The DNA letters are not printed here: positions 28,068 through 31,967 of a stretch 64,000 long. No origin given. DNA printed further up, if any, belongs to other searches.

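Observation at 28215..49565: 21.3-kb single ORF for a 7,116-aa N-terminally tethered surface fibre whose distal end is unrecognisable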

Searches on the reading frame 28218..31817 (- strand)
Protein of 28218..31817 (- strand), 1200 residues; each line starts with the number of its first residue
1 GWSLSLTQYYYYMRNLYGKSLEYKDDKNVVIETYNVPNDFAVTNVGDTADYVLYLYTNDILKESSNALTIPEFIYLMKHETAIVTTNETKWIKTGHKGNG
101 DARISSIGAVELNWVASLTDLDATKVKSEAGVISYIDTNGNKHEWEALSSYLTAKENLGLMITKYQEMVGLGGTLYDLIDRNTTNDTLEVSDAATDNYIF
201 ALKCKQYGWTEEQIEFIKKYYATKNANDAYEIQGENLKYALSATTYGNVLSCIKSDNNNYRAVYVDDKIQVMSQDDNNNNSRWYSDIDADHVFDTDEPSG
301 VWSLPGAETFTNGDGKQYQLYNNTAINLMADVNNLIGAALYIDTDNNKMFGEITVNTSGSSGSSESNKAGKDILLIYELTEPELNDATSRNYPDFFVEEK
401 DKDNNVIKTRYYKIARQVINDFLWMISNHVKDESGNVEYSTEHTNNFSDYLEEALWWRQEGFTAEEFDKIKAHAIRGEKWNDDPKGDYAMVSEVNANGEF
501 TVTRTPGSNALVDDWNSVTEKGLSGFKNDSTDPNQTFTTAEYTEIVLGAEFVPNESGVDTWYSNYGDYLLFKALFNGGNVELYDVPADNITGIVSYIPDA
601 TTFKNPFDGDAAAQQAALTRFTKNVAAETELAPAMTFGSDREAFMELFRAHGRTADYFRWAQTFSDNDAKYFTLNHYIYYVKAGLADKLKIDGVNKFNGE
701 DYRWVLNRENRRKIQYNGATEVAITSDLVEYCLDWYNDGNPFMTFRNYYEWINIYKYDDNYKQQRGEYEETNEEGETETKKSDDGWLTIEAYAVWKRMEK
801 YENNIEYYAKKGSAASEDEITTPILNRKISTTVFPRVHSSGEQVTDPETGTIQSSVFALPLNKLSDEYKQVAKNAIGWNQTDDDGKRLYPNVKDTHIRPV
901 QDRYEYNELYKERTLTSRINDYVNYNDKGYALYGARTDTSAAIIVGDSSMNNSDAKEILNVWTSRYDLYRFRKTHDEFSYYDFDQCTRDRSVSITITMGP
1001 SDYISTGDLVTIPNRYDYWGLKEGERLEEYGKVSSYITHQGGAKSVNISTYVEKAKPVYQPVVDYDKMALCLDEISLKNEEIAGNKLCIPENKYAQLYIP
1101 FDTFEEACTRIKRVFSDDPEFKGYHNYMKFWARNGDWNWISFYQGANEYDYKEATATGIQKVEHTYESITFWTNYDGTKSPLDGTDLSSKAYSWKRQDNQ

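Call 26: search_protein_representatives(protein=window:28218-31817:-)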
Query: 1200 residues. Proteins with E-value up to 0.001 (for the whole library): 47; up to 1e-10: 32; up to 1e-30: 14. The best 47 are listed.
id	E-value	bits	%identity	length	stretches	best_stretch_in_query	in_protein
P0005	1.9e-164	565.5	45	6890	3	438-917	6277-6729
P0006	5.2e-160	550.9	46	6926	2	1-911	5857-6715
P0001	4.2e-130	451.8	49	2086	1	3-748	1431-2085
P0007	2.2e-101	356.7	40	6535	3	424-925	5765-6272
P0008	3.5e-100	352.7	52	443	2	626-919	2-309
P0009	1.2e-96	340.9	46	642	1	300-915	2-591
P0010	1.7e-94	333.9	49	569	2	569-922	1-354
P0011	7.9e-88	311.8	47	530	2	603-922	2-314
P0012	1.2e-85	304.5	48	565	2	593-914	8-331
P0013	8.0e-82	291.9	37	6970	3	37-918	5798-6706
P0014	1.8e-55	204.6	42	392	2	716-971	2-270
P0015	3.9e-41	157.1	100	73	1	1128-1200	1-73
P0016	1.0e-33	132.5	44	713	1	3-252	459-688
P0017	1.6e-32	128.6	55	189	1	1070-1199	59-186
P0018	1.2e-19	86.0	47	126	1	1069-1186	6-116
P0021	1.2e-17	79.3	45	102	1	1092-1178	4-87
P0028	4.1e-13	64.3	47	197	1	1092-1185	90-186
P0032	6.7e-12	60.3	36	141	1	1075-1180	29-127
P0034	9.2e-11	56.5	39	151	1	1094-1176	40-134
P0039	1.9e-06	42.2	49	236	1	1092-1142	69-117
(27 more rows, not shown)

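Call 55: predict_structure(alignment_id=A2)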
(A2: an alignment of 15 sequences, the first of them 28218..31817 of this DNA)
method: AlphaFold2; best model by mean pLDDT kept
length: 1200 residues; sequences in the alignment: 15
mean_pLDDT: 46.6   pTM: 0.36
mean pLDDT of the five models: 46.6, 45.0, 44.3, 44.1, 39.5
residues with pLDDT >= 90: 20; 70-90: 123; 50-70: 220; < 50: 837
segments of 3 or more residues with pLDDT < 50: 1-3, 41-47, 62-66, 99-103, 183-189, 220-270, 286-289, 336-373, 387-389, 416-534, 547-563, 574-638, 653-771, 773-1107, 1133-1161, 1188-1200
pLDDT, mean of each block of 10 residues (from residue 1): 52 67 67 65 47 55 53 73 88 74 65 86 87 87 89 80 81 83 49 68 60 52 42 42 35 35 43 52 53 58 61 64 60 47 34 32 31 54 56 74 71 55 37 35 30 42 43 35 33 32 31 34 38 52 51 38 48 45 33 36 38 46 39 41 56 47 40 43 41 41 38 33 36 35 33 38 41 42 31 35 37 38 31 25 37 37 41 39 38 35 28 31 38 34 38 44 39 29 31 41 39 33 36 39 42 33 28 35 37 32 48 55 60 47 39 40 62 68 56 34
secondary structure, 60 per line:
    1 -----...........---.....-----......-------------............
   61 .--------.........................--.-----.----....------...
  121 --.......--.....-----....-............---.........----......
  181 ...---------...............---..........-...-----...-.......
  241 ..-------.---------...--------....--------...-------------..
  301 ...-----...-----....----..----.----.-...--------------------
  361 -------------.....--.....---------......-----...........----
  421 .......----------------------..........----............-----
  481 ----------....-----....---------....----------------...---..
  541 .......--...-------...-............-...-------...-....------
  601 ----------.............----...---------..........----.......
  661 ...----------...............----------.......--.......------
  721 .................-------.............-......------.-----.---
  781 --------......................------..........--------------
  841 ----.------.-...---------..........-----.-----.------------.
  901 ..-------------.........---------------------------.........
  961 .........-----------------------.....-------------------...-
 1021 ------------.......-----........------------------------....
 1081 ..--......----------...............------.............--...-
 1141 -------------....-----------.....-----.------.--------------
elements in order (helices of 4 or more, strands of 3 or more residues): H6-16 E20-24 E30-35 H49-61 H70-94 H108-111 E126-129 E132-136 E142-145 H147-158 H162-170 H175-183 H193-207 H211-220 E222-224 E230-232 H234-242 E260-262 E271-274 E283-285 E299-303 E309-311 E317-320 E338-340 E374-378 H381-385 E395-400 E406-416 H421-427 H450-459 H464-475 E491-494 E500-503 H513-516 H539-547 E550-552 E560-562 H564-575 H591-594 H611-623 H640-649 H654-663 H674-688 H699-705 H708-714 H721-737 H745-757 H759-764 H789-810 H817-826 H866-875 H916-924 H952-969 E993-997 E1033-1039 E1045-1052 E1077-1082 E1085-1090 H1101-1115 H1122-1134 H1154-1157 H1169-1173

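Call 70: fold_search(model_id=the predicted structure, library=pdb)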
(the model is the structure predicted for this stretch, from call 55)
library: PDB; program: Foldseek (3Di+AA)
matches with E <= 10: 58; with E <= 0.001: 0
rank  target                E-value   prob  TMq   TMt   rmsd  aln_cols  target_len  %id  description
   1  8zqc_A                4.3e-01  0.02  0.05  0.06  29.9       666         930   10  Cryo-EM structure of Cas12X2 with crRNA and Target DNA (released 2025-06-04)
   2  8s0a_5                1.3e+00  0.01  0.05  0.07  29.8       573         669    9  H. sapiens MCM2-7 hexamer bound to double stranded DNA (released 2024-10-02)
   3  5tov_B                1.5e+00  0.06  0.03  0.08  16.4       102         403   13  Crystal structure of the inactive form of S-adenosyl-L-homocysteine hydrolase from Thermotoga maritima in binary compl (released 2017-07-05)
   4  8s0b_2                1.5e+00  0.02  0.06  0.09  29.6       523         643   10  H. sapiens MCM bound to double stranded DNA and ORC6 as part of the MCM-ORC complex (released 2024-10-02)
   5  7pt6_2                1.5e+00  0.02  0.05  0.08  27.9       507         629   10  Structure of MCM2-7 DH complexed with Cdc7-Dbf4 in the presence of ATPgS, state III (released 2022-06-08)
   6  6ptn_2                1.6e+00  0.02  0.05  0.08  26.9       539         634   10  Structure of Ctf4 trimer in complex with two CMG helicases (released 2019-11-20)
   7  9c3c_d                2.1e+00  0.01  0.03  0.08  41.6       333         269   12  Cryo-EM structure of native dystrophin-glycoprotein complex (DGC) (released 2024-10-23)
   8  8ixw_B                2.2e+00  0.06  0.03  0.16  14.3       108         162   17  Tilapia lake virus S8 segment (released 2024-04-10)
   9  7qhs_2                2.5e+00  0.01  0.05  0.07  25.7       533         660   11  S. cerevisiae CMGE nucleating origin DNA melting (released 2022-06-15)
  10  8a22_Bc               2.9e+00  0.03  0.05  0.12  27.0       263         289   10  Structure of the mitochondrial ribosome from Polytomella magna (released 2022-11-16)
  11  2zd9_A                3.0e+00  0.02  0.05  0.14  22.0       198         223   13  Structure of a Bacterial Cyclic-Nucleotide Regulated Ion Channel (released 2008-12-02)
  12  9e2w_2                3.0e+00  0.01  0.05  0.07  25.4       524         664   10  Cryo-EM structure of yeast CMG helicase stalled at G4-containing DNA template, state 1 (released 2025-03-26)
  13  6nvx_A                3.4e+00  0.02  0.04  0.12  18.4       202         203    9  Crystal structure of penicillin G acylase from Bacillus sp. FJAT-27231 (released 2019-07-03)
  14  6x3m_I                3.6e+00  0.01  0.03  0.08  42.8       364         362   13  Crystal structure of full-length Streptococcal bacteriophage hyaluronidase in complex with unsaturated hyaluronan octa (released 2021-06-09)
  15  8apo_Bc               3.8e+00  0.02  0.05  0.12  37.5       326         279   10  Structure of the mitochondrial ribosome from Polytomella magna with tRNAs bound to the A and P sites (released 2023-06-21)
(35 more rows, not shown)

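Call 82: search_solved_structures(query=A2, max_evalue=1)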
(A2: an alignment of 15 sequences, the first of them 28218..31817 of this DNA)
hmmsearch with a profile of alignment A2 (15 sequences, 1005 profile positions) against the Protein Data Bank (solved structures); distinct sequences matched with E-value up to 1: 6.
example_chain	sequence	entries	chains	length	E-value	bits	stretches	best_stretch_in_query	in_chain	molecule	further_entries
1a9x_B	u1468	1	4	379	0.46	11.8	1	706-757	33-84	CARBAMOYL PHOSPHATE SYNTHETASE (SMALL CHAIN)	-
1m6v_B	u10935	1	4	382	0.46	11.8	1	706-757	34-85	carbamoyl-phosphate synthetase small chain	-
1bxr_B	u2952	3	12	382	0.46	11.8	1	706-757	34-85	CARBAMOYL-PHOSPHATE SYNTHASE | PROTEIN (CARBAMOYL-PHOSPHATE SYNTHASE) | CARBAMOYL PHOSPHATE SYNTHETASE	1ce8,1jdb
1t36_B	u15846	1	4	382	0.46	11.8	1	706-757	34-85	Carbamoyl-phosphate synthase small chain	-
1c30_B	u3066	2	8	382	0.46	11.8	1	706-757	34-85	CARBAMOYL PHOSPHATE SYNTHETASE: SMALL SUBUNIT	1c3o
1cs0_B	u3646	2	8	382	0.46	11.8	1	706-757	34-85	CARBAMOYL PHOSPHATE SYNTHETASE: SMALL SUBUNIT | Carbamoyl-phosphate synthetase small chain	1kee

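Call 85: list_cluster_members(proteins=[P0005, P0006, P0007, P0013, P0021, P0032, P0034, P0017, P0039, P0028])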
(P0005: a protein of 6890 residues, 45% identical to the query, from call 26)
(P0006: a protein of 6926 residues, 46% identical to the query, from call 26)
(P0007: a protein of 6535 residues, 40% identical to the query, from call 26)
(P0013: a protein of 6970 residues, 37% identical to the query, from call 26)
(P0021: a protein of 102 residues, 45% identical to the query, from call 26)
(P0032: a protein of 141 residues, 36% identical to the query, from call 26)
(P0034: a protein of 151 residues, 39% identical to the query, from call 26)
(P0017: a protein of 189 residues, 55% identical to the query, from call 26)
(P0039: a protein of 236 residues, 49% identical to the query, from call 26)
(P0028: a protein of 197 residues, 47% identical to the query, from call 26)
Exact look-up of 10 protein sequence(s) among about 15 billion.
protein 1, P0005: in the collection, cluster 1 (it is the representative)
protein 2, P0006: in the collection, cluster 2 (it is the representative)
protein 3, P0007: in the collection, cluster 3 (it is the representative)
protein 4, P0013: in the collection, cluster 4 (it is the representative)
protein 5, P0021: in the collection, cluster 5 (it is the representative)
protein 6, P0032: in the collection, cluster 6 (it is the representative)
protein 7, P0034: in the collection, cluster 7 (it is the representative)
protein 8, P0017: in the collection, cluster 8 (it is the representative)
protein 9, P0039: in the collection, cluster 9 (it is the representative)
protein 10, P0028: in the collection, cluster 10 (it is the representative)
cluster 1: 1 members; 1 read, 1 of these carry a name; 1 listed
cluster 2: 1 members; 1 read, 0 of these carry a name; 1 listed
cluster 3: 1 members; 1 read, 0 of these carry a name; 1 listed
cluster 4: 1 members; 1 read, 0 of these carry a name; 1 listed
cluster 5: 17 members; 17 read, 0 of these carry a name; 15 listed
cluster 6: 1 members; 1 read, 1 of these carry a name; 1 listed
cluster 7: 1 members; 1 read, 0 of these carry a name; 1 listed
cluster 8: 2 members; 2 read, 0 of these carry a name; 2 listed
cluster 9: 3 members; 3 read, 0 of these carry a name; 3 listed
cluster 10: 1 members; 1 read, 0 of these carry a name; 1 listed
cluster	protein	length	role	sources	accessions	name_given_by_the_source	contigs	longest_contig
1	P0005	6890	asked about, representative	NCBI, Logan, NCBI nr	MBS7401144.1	MAG: hypothetical protein KIG16_01360 [Eubacteriales bacterium] | hypothetical protein [Eubacteriales bacterium]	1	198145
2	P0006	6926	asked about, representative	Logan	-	-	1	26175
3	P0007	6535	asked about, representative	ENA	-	-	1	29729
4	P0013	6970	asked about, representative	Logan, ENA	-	-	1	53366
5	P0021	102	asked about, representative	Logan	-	-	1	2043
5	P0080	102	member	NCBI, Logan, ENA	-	-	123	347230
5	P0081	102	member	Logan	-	-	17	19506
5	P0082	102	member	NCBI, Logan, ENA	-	-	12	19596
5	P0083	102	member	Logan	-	-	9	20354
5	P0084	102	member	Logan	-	-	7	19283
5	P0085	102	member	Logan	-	-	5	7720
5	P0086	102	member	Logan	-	-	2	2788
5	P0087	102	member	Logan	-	-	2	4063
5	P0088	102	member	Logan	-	-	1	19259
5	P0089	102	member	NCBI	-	-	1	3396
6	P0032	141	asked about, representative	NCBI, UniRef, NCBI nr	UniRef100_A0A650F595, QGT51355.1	Uncharacterized protein n=1 Tax=uncultured Spirochaetaceae bacterium TaxID=201186 ... | hypothetical protein Unknown280_0470 [uncultured Spirochaetaceae bacterium]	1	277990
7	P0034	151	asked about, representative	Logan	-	-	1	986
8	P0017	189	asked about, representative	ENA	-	-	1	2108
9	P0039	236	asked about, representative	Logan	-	-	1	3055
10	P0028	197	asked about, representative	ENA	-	-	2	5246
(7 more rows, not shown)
